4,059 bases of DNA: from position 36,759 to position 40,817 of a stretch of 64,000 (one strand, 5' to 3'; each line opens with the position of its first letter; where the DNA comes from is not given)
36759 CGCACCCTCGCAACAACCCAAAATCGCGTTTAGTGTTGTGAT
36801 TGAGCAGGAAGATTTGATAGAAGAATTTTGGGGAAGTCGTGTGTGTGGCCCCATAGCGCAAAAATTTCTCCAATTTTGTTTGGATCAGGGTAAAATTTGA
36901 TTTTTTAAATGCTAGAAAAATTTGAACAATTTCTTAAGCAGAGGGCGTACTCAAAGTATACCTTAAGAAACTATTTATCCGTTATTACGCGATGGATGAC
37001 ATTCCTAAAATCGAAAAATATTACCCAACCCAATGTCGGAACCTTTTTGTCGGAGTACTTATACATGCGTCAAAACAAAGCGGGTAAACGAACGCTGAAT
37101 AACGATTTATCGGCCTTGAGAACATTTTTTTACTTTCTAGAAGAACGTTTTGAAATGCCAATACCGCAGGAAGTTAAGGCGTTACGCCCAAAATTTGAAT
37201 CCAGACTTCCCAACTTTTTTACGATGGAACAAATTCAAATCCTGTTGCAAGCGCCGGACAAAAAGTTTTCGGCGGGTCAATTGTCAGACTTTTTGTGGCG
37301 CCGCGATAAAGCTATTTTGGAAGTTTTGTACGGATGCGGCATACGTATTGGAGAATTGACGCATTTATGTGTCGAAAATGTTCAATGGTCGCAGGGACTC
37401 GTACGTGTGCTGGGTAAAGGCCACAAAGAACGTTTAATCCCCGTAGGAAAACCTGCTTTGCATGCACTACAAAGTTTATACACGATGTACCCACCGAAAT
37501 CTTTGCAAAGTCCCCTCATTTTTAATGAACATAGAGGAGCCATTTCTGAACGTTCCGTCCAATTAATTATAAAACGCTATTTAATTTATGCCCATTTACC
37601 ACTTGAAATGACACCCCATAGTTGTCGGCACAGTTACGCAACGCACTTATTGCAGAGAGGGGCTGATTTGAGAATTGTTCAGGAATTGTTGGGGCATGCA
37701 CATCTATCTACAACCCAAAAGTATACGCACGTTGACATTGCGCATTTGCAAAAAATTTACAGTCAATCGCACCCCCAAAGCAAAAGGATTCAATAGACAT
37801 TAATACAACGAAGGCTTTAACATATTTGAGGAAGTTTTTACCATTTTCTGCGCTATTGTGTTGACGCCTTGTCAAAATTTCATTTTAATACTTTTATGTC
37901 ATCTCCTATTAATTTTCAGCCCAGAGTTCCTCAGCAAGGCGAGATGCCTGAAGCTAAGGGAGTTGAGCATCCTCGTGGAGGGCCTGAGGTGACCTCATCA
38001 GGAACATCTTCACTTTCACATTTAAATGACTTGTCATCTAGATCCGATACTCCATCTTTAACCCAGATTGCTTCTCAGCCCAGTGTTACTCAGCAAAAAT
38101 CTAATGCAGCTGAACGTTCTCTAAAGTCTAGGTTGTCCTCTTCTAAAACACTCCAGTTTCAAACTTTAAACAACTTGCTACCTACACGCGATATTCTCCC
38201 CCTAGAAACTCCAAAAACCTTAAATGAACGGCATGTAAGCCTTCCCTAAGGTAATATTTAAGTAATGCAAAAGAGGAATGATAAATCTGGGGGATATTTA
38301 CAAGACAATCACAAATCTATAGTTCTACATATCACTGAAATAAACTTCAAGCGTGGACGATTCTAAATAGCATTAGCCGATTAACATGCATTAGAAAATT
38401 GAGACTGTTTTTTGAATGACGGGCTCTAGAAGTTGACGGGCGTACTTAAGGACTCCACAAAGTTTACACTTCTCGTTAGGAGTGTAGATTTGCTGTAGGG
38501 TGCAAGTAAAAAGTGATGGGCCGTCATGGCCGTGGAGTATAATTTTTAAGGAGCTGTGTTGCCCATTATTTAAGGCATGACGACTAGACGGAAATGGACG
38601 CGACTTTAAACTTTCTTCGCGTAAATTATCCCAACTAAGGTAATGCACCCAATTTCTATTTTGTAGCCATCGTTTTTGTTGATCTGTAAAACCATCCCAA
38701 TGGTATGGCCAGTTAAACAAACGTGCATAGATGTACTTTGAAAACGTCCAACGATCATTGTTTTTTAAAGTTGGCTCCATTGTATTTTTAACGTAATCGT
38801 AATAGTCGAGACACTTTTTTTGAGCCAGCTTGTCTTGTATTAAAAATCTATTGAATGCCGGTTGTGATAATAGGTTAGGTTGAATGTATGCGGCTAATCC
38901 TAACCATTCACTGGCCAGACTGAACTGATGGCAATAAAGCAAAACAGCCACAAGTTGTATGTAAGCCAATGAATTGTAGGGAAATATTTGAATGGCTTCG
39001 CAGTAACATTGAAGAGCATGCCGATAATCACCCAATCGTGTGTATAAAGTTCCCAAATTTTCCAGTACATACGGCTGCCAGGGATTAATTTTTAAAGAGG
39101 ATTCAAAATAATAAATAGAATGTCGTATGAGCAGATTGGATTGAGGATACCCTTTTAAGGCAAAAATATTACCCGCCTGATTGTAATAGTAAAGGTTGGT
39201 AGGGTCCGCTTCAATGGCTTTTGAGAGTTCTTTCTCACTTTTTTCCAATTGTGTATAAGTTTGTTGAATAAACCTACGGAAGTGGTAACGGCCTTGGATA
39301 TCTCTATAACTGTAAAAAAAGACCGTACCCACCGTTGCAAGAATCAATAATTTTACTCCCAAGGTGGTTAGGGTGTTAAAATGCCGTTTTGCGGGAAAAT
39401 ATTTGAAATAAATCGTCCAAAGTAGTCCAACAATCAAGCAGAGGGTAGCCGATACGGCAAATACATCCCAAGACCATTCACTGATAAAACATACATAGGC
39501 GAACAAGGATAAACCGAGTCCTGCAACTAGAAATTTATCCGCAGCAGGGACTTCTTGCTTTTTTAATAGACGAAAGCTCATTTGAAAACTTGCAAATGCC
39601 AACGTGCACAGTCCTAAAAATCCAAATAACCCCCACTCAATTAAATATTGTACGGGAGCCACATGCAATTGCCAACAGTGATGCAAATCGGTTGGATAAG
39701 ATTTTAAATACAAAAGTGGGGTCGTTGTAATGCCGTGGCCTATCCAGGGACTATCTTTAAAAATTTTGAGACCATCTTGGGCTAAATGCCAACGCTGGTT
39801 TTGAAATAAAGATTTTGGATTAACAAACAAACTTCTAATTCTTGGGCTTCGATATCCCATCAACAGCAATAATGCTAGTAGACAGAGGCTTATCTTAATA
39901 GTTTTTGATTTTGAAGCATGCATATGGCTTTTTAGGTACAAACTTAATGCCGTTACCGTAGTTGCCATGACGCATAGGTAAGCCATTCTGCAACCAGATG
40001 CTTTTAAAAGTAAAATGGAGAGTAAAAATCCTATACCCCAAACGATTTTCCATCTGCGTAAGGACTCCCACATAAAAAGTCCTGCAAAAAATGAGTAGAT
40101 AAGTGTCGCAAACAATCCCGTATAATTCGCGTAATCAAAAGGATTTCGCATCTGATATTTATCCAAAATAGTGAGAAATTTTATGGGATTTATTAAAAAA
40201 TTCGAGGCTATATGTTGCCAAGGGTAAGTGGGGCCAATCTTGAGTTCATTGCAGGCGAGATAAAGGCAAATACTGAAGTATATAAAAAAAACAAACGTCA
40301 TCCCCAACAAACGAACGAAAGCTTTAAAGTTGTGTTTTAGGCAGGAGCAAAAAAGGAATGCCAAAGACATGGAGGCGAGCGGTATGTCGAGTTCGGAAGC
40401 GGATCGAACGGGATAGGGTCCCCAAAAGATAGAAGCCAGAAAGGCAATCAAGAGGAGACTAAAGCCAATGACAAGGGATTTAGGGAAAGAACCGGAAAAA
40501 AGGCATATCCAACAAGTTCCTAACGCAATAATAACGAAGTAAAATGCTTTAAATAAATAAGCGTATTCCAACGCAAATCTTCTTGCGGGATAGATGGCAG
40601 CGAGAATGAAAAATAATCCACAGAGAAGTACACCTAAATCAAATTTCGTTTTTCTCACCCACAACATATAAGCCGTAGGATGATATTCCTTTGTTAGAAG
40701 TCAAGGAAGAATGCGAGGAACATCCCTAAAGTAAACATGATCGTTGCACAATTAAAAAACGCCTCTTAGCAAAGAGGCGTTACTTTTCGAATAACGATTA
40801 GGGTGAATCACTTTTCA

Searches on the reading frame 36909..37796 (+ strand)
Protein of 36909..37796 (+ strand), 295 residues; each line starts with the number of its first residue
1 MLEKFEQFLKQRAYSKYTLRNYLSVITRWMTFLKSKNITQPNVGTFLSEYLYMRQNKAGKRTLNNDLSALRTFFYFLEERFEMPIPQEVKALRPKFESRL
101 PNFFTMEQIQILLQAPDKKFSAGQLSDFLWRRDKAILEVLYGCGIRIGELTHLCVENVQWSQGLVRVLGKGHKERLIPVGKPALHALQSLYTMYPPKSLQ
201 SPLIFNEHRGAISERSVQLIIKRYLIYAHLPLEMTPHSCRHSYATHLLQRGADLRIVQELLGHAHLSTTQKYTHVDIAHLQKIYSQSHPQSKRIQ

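Call 48: search_protein_families(library=pfam, proteins=[window:36909-37796:+], max_evalue=0.001)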
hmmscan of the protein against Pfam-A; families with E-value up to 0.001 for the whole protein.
window:36909-37796:+ (295 aa): 3 families
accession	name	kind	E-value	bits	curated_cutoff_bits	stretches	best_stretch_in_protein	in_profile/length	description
PF00589.27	Phage_integrase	-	2.7e-37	128.6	27.1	1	103-276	2-169/172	Phage integrase family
PF02899.23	Phage_int_SAM_1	-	7.4e-11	42.6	22.3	1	2-79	1-81/83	Phage integrase, N-terminal SAM-like domain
PF13495.12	Phage_int_SAM_4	-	1.1e-06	29.3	27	1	2-75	2-76/85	Phage integrase, N-terminal SAM-like domain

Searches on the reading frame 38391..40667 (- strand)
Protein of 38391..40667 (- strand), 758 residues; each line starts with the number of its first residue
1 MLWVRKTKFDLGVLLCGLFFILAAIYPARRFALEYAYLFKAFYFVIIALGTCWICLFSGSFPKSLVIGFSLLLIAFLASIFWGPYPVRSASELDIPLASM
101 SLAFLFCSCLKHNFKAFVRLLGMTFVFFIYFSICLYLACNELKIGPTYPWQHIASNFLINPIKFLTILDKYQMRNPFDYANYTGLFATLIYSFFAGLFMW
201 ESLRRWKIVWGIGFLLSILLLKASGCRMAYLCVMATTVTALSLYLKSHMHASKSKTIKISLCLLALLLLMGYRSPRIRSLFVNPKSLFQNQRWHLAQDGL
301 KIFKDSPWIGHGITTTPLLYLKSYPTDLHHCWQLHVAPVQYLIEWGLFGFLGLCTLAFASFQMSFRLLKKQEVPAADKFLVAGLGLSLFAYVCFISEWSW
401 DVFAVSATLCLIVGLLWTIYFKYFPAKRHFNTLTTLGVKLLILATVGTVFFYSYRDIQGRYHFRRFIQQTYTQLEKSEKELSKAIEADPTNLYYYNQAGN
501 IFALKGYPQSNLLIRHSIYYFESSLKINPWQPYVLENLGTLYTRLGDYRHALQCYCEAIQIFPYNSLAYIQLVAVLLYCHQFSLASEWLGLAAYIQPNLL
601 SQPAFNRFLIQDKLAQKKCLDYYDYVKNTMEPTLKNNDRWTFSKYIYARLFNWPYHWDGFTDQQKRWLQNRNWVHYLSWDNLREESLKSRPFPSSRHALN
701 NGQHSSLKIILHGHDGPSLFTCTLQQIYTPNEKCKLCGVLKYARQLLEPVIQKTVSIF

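Call 48: search_protein_families(library=pfam, proteins=[window:38391-40667:-], max_evalue=0.001)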
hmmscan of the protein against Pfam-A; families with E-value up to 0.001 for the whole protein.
window:38391-40667:- (758 aa): 8 families
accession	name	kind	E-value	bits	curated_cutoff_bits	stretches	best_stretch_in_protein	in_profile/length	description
PF04932.20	Wzy_C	-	2.1e-12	47.5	31.7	1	213-353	2-148/149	O-Antigen ligase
PF00515.34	TPR_1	-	7.6e-07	29.1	27.8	1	534-565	3-34/34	Tetratricopeptide repeat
PF07719.23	TPR_2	-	1.9e-06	28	27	1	533-565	2-34/34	Tetratricopeptide repeat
PF13181.12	TPR_8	-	3.3e-06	27.3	25.7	0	535-563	4-32/34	Tetratricopeptide repeat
PF13431.12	TPR_17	-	4.9e-06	26.8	24.4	0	482-505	3-26/34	Tetratricopeptide repeat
PF13414.12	TPR_11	-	4.7e-05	23.4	26.8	0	539-570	1-32/42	TPR repeat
PF13424.12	TPR_12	-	0.00022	21.8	30.1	1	532-562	45-75/77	Tetratricopeptide repeat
PF13428.12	TPR_14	-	0.0003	21.6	23.5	0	538-573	7-42/44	Tetratricopeptide repeat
